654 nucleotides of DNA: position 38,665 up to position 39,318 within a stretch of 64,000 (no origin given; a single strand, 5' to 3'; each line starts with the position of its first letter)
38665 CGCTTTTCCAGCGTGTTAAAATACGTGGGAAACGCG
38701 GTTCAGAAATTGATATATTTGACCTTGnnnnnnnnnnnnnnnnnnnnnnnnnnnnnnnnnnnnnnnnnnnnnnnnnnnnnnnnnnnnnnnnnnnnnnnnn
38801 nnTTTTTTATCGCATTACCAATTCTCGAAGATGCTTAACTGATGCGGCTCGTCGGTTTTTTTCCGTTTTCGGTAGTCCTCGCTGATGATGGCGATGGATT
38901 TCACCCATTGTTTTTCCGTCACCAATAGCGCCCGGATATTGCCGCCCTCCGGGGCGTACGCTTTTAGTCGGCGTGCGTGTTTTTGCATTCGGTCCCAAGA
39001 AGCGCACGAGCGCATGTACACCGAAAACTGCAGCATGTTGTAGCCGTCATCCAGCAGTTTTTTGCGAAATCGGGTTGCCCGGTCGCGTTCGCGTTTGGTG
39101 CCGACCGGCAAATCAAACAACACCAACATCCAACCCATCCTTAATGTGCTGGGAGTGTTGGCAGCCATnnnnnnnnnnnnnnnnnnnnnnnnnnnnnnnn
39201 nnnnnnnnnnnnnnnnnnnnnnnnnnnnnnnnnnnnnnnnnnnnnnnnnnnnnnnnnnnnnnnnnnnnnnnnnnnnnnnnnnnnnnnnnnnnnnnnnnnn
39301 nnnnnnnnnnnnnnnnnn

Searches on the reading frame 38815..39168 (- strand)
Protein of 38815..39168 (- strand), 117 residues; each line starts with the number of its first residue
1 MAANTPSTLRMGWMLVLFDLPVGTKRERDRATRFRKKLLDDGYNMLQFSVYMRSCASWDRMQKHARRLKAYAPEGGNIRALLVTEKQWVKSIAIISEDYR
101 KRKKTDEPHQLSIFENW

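Call 8: search_protein_families(library=pfam, proteins=[window:38815-39168:-])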
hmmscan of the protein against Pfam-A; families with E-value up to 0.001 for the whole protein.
window:38815-39168:- (117 aa): 2 families
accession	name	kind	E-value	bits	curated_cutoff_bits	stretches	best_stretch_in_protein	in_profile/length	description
PF09827.14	CRISPR_Cas2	-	2.7e-16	60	23.8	1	13-90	2-73/74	CRISPR associated protein Cas2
PF20803.2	PaaX_M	-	0.00013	22.4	24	1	12-69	7-61/83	PaaX protein central Cas2-like domain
